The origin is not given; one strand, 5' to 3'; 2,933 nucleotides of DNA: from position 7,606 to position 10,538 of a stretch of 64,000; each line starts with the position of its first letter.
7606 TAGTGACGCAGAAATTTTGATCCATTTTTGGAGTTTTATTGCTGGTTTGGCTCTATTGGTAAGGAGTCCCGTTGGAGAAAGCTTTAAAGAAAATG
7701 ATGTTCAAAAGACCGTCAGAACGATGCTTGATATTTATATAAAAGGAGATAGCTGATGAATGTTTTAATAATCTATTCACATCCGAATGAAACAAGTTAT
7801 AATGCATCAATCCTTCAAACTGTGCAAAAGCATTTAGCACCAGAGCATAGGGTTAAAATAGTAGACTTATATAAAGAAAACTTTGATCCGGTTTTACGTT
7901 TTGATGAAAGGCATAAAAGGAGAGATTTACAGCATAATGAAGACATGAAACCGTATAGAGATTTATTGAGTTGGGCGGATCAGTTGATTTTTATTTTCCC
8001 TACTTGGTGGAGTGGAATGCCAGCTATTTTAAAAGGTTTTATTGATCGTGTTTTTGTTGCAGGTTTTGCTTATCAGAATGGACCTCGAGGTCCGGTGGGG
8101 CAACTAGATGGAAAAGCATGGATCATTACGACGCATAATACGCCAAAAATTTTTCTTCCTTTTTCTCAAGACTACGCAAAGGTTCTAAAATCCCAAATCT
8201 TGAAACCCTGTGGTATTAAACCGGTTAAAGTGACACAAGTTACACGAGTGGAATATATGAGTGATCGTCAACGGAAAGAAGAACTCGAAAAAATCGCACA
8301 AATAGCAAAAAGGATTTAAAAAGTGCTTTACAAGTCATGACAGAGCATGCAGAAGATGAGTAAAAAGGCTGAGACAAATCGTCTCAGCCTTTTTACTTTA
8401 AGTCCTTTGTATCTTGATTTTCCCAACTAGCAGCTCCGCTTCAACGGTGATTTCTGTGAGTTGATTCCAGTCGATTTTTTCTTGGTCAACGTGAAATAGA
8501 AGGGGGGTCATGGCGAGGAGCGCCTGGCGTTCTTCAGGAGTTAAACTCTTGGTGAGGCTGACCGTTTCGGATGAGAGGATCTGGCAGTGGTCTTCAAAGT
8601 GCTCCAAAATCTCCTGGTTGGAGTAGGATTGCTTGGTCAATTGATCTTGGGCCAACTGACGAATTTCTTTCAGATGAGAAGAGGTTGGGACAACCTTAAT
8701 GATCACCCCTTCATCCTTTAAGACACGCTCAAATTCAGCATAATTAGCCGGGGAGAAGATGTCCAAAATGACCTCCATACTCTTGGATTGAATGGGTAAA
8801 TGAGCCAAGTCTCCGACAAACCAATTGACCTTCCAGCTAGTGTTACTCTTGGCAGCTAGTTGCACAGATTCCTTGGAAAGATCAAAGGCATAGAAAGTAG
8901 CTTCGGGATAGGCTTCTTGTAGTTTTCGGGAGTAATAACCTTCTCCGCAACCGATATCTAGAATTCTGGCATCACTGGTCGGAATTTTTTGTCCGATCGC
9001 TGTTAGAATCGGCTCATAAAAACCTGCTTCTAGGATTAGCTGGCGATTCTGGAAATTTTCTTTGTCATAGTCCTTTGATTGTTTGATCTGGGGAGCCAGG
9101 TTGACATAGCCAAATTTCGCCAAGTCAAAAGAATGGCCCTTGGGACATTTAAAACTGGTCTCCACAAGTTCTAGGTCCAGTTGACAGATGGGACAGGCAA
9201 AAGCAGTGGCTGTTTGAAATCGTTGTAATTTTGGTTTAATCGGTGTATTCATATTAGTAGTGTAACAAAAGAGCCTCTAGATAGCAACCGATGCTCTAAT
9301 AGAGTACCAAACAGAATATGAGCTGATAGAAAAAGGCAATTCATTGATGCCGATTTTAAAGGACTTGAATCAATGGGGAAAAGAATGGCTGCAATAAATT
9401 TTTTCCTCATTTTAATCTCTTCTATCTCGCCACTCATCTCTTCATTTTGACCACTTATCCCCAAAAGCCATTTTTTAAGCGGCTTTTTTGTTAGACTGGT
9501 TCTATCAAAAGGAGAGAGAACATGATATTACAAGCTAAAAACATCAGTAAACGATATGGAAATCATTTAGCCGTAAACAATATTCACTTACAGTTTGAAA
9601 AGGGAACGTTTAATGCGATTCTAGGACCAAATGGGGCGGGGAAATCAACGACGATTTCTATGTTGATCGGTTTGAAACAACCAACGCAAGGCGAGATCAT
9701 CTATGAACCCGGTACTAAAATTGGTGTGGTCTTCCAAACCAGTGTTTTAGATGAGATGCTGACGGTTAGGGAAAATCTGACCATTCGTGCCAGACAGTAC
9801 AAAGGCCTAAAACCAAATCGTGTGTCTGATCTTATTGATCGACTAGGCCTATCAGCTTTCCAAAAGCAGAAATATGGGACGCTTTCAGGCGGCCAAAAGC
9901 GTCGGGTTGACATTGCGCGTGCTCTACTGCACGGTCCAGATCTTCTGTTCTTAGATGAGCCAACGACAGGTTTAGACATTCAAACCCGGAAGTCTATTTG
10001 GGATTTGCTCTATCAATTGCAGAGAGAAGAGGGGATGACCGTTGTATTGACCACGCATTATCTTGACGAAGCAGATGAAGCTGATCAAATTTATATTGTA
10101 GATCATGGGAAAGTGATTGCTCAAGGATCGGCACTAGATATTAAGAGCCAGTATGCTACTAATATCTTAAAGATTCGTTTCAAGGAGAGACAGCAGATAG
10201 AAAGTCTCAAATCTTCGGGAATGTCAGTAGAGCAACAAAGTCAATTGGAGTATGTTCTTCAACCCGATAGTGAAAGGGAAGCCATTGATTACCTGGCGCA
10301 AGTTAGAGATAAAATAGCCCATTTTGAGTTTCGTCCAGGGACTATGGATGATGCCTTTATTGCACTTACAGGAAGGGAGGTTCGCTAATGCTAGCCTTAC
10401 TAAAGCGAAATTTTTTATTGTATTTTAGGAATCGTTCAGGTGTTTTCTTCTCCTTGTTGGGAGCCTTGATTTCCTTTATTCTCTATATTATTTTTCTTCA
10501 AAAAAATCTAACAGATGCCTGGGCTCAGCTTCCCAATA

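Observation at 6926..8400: TetR plus NAD(P)H-quinone oxidoreductase cassette with a BOX element, bracketed by ~69-bp direct repeats that duplicate the yesN 3' end and terminator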

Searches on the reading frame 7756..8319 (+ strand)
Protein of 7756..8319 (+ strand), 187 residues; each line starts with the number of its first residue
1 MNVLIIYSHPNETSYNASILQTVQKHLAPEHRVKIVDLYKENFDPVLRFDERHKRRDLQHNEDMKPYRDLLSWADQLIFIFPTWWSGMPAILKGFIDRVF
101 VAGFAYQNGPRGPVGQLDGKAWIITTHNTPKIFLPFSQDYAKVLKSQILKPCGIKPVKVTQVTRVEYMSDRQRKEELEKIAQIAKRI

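Call 7: search_protein_families(library=pfam, proteins=[window:7756-8319:+])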
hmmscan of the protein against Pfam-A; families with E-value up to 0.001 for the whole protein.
window:7756-8319:+ (187 aa): 2 families
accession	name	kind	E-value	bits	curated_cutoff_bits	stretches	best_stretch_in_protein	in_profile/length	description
PF02525.22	Flavodoxin_2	-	3.6e-38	131.7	27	1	1-182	1-196/198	Flavodoxin-like fold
PF03358.20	FMN_red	-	1e-16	61.3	24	1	1-102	1-100/152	NADPH-dependent FMN reductase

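Call 8: search_protein_families(library=ncbifam, proteins=[window:7756-8319:+])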
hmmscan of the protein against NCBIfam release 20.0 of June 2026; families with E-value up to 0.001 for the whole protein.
window:7756-8319:+ (187 aa): 6 families
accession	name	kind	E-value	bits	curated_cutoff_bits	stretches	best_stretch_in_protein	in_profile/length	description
NF007280.0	PRK09739.1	equivalog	6.4e-27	94.5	162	1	1-175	4-181/199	NAD(P)H oxidoreductase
NF002044.1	PRK00871.1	equivalog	5.6e-13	48.6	210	1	3-127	1-106/170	glutathione-regulated potassium-efflux system oxidoreductase KefF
NF002370.0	PRK01355.1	subfamily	4.3e-11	42.7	143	1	3-183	4-191/199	FMN-dependent NADH-azoreductase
NF003430.0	PRK04930.1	equivalog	2.1e-10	40.3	240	1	2-180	7-167/184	glutathione-regulated potassium-efflux system ancillary protein KefG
NF010075.0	PRK13556.1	subfamily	8e-08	32.5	188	1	64-121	80-137/208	FMN-dependent NADH-azoreductase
NF005389.0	PRK06934.1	equivalog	1.2e-05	24.7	172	1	19-101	76-157/221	flavodoxin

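Call 10: find_encoding_contigs(protein=window:7756-8319:+, flank=6000, max_places=10)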
Protein window:7756-8319:+ (187 aa): 26 contigs read that carry it; 10 places shown.
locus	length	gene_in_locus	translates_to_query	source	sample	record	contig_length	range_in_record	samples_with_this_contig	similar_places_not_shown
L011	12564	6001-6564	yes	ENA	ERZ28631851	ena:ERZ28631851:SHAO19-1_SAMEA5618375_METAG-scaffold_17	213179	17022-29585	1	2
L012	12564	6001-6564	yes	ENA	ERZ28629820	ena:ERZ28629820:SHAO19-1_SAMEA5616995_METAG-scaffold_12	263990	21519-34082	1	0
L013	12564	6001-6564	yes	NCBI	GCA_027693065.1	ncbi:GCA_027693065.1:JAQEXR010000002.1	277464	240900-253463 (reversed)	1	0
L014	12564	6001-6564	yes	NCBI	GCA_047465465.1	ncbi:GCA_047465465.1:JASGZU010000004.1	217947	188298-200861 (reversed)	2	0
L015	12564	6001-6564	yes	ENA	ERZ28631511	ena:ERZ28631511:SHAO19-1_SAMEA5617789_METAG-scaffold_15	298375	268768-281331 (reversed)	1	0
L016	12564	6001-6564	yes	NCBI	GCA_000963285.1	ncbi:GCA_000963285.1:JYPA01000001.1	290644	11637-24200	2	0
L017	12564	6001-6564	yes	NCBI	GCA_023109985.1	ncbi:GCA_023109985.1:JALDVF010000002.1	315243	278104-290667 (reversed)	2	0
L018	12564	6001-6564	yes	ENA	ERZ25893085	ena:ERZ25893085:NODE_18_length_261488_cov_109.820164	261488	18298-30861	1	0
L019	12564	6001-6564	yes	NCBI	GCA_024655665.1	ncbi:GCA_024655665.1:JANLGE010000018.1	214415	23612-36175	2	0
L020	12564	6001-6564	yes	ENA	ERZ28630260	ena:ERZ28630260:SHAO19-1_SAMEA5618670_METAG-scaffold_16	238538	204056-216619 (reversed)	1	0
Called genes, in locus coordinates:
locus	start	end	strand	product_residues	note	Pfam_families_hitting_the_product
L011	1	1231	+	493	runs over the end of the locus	PF01547:SBP_bac_1, PF13416:SBP_bac_8, PF12010:DUF3502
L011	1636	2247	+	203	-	PF04854:DUF624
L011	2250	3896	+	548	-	PF06580:His_kinase, PF02518:HATPase_c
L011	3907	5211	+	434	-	PF00072:Response_reg, PF12833:HTH_18, PF00165:HTH_AraC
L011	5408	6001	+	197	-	PF00440:TetR_N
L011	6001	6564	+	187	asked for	PF02525:Flavodoxin_2, PF03358:FMN_red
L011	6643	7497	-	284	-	PF21302:Zn_ribbon_RlmA, PF08241:Methyltransf_11, PF08242:Methyltransf_12 (weak), PF13649:Methyltransf_25, PF13847:Methyltransf_31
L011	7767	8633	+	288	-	PF00005:ABC_tran, PF02463:SMC_N (faint), PF13175:AAA_15 (faint), PF13304:AAA_21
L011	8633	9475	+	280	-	PF01061:ABC2_membrane, PF12698:ABC2_membrane_3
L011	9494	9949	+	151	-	PF04397:LytTR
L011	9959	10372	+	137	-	PF11457:DUF3021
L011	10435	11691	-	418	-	PF00579:tRNA-synt_1b, PF22421:SYY_C-terminal, PF01479:S4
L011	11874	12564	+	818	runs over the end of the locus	PF00912:Transgly, PF00905:Transpeptidase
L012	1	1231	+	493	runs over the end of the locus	PF01547:SBP_bac_1, PF13416:SBP_bac_8, PF12010:DUF3502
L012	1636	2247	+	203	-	PF04854:DUF624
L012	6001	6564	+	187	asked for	PF02525:Flavodoxin_2, PF03358:FMN_red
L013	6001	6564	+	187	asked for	PF02525:Flavodoxin_2, PF03358:FMN_red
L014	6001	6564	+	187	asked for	PF02525:Flavodoxin_2, PF03358:FMN_red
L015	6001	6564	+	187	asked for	PF02525:Flavodoxin_2, PF03358:FMN_red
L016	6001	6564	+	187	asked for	PF02525:Flavodoxin_2, PF03358:FMN_red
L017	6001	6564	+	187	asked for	PF02525:Flavodoxin_2, PF03358:FMN_red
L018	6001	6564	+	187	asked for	PF02525:Flavodoxin_2, PF03358:FMN_red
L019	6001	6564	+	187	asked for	PF02525:Flavodoxin_2, PF03358:FMN_red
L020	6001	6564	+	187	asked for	PF02525:Flavodoxin_2, PF03358:FMN_red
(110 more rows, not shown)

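Call 57: search_solved_structures(query=window:7756-8319:+, max_evalue=0.00001)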
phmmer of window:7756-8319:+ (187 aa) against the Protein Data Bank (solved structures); distinct sequences matched with E-value up to 0.00001: 35.
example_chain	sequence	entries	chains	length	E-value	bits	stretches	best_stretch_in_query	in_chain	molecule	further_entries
3lcm_A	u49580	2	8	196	8e-77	260.2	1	1-186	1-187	Putative oxidoreductase | NADPH Quinone Oxidoreductase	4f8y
4r81_A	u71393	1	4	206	3.5e-16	62.5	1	1-118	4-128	NADH dehydrogenase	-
4gi5_A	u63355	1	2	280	9.4e-16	61.1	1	61-110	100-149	quinone reductase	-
3te7_A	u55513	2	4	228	3.3e-13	52.8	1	3-135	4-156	Ribosyldihydronicotinamide dehydrogenase [quinone]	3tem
3tzb_A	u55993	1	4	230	3.4e-13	52.7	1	3-135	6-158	Ribosyldihydronicotinamide dehydrogenase [quinone]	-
1qr2_A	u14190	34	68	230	3.4e-13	52.7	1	3-135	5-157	PROTEIN (QUINONE REDUCTASE TYPE 2) | NRH dehydrogenase [quinone] 2 | Ribosyldihydronicotinamide dehydrogenase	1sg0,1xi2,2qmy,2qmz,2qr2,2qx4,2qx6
1zx1_A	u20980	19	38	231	3.5e-13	52.7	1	3-135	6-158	NRH dehydrogenase [quinone] 2 | Ribosyldihydronicotinamide dehydrogenase [quinone]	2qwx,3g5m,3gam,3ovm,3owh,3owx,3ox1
3fw1_A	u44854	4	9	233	3.6e-13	52.7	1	3-135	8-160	Ribosyldihydronicotinamide dehydrogenase [quinone]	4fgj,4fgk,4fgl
2bzs_A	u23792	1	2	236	3.8e-13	52.6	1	3-135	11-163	NRH DEHYDROGENASE [QUINONE] 2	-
3o73_A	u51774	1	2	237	3.8e-13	52.6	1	3-135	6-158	Ribosyldihydronicotinamide dehydrogenase [quinone]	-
7o4d_A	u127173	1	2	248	4.6e-13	52.3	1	3-135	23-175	Ribosyldihydronicotinamide dehydrogenase [quinone]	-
1qrd_A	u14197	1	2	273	1.2e-12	50.9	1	3-124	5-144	QUINONE-REDUCTASE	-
5lbt_A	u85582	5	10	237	2.6e-12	49.9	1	3-135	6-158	Ribosyldihydronicotinamide dehydrogenase [quinone]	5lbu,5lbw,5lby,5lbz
1dxq_A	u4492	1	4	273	5.1e-12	48.9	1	3-123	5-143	QUINONE REDUCTASE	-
1qbg_A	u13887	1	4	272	7e-11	45.2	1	3-120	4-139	NAD(P)H DEHYDROGENASE [QUINONE] 1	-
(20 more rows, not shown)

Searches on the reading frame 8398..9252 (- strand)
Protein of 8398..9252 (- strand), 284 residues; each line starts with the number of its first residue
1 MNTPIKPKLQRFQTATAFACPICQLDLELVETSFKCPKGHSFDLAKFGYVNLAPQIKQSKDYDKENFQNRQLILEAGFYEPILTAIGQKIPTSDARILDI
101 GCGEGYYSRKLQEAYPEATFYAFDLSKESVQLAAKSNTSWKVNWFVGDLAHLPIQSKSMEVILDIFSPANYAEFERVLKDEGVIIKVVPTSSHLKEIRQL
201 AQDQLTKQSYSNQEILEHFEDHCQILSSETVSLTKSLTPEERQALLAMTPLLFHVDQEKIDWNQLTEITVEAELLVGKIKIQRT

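Call 7: search_protein_families(library=pfam, proteins=[window:8398-9252:-])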
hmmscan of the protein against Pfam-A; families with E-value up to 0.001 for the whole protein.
window:8398-9252:- (284 aa): 8 families
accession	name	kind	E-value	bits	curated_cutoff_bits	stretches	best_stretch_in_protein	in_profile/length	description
PF21302.3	Zn_ribbon_RlmA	-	3.3e-14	53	27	1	18-60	1-44/44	RlmA, N-terminal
PF13649.12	Methyltransf_25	-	1.2e-13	52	27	1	97-182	1-97/97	Methyltransferase domain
PF13847.12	Methyltransf_31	-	1.9e-11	44.3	27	1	92-214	2-127/145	Methyltransferase domain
PF08241.18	Methyltransf_11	-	2.4e-11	44.6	21.2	1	98-184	1-93/95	Methyltransferase domain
PF13489.12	Methyltransf_23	-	4.7e-07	30.1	27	1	84-201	14-124/164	Methyltransferase domain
PF08242.18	Methyltransf_12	-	1e-06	29.8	30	1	98-165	1-72/98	Methyltransferase domain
PF05175.20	MTS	-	7.8e-06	26.1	23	1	90-142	27-80/170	Methyltransferase small domain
PF13679.12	Methyltransf_32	-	0.00092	19.6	27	0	91-141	23-77/143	Methyltransferase domain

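Call 8: search_protein_families(library=ncbifam, proteins=[window:8398-9252:-])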
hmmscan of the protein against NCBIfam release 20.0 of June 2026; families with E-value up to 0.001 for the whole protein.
window:8398-9252:- (284 aa): 22 families
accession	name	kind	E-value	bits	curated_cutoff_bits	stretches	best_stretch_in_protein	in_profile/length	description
NF008300.0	PRK11088.1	equivalog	9.3e-53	179.5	303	1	17-260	2-248/272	23S rRNA (guanine(745)-N(1))-methyltransferase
NF000488.1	chrB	exception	6.9e-33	114.3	620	1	18-259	9-253/280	23S rRNA (guanine(748)-N(1))-methyltransferase ChrB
NF000476.1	myrA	exception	1.6e-22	80.4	625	1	19-260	10-270/295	23S rRNA (guanine(748)-N(1))-methyltransferase MyrA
NF000133.1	Erm32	exception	1e-21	77.7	550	1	18-260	9-254/280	23S rRNA (guanine(748)-N(1))-methyltransferase Erm(32)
TIGR02072.1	BioC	equivalog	3e-18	66.5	184.95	1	84-225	25-173/244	malonyl-ACP O-methyltransferase BioC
NF045667.1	MTase_DVU1556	equivalog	1.8e-08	34.1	155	1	92-185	21-118/213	DVU_1556 family methyltransferase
NF045825.1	FAmtase_mtf2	equivalog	1.9e-07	30.5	400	1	94-181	59-146/248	fatty-acid O-methyltransferase Mtf2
TIGR01934.1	MenG_MenH_UbiE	subfamily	7.7e-07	28.6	158.35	1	91-180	37-128/223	ubiquinone/menaquinone biosynthesis methyltransferase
NF045823.1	PthPhpthDimycoMt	equivalog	8e-07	28.5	300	1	94-185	67-158/256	phthiotriol/phenolphthiotriol dimycocerosates methyltransferase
NF010703.0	PRK14103.1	equivalog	9.9e-07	28.4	320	1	82-137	21-73/256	trans-aconitate 2-methyltransferase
NF001244.0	PRK00216.1-5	equivalog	1.3e-06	27.9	216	1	91-183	46-150/236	bifunctional demethylmenaquinone methyltransferase/2-methoxy-6-polyprenyl-1,4-benzoquinol methylase UbiE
TIGR03534.1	RF_mod_PrmC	equivalog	1.3e-05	24.8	199.1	1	86-162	80-160/253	peptide chain release factor N(5)-glutamine methyltransferase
NF007610.0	PRK10258.1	equivalog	1.9e-05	24.1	342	1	95-199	44-151/251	malonyl-ACP O-methyltransferase BioC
NF043040.1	corrin_prot_MT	hypoth_equivalog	3.7e-05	23.3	180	1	73-139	21-85/216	corrinoid protein-associated methyltransferase CpaM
NF001080.0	PRK00121.2-2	equivalog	5.3e-05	22.5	132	1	97-166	50-112/224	tRNA (guanosine(46)-N7)-methyltransferase TrmB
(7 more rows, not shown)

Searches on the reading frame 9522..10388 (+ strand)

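Call 7: search_protein_families(library=pfam, proteins=[window:9522-10388:+])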
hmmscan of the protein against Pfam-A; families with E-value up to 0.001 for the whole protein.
window:9522-10388:+ (288 aa): 6 families
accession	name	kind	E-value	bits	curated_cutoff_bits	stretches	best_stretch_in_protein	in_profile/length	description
PF00005.33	ABC_tran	-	1.9e-33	116.4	25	1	18-149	1-137/137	ABC transporter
PF13304.12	AAA_21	-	4.9e-11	43.7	27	1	117-179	234-298/304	AAA domain, putative AbiEii toxin, Type IV TA system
PF02463.25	SMC_N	-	1.9e-06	27.9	40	0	19-45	16-41/220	RecF/RecN/SMC N terminal domain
PF13732.12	DrrA1-3_C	-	7.4e-06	27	27.4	1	202-282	1-80/81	ATP-binding protein DrrA1-3-like, C-terminal domain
PF13175.12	AAA_15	-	2.7e-05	24.4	32.1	0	19-54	15-49/374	AAA ATPase domain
PF13476.12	AAA_23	-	0.00055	21.1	27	1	19-45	11-36/201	AAA domain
